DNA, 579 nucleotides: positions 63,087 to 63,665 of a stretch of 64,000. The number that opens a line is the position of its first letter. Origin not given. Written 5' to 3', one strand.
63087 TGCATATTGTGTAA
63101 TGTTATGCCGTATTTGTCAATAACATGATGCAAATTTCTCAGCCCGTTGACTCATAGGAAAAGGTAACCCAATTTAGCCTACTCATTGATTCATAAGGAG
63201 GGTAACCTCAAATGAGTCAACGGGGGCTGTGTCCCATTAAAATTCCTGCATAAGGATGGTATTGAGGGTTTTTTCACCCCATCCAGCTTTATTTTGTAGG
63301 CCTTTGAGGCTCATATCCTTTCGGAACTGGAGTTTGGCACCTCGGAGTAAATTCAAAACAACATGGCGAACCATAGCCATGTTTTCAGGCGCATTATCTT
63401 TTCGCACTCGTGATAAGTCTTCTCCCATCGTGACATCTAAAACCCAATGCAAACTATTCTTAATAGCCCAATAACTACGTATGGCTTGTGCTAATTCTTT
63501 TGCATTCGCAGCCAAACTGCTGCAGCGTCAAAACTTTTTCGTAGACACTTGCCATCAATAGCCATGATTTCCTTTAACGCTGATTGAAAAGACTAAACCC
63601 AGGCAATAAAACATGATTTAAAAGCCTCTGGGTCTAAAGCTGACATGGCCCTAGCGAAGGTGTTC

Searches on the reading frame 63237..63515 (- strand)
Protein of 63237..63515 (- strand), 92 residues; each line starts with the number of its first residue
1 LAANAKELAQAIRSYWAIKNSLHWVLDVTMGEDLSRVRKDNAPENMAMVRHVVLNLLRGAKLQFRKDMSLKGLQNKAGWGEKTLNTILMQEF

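Call 63: search_protein_families(library=ncbifam, proteins=[window:63237-63515:-], max_evalue=0.00001)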
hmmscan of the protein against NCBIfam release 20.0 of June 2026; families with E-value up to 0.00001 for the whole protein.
window:63237-63515:- (92 aa): 1 family
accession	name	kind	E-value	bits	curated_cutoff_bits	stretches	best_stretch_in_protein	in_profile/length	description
NF033564.0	transpos_ISAs1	equivalog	1.4e-20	73.8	70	1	3-57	260-314/314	ISAs1 family transposase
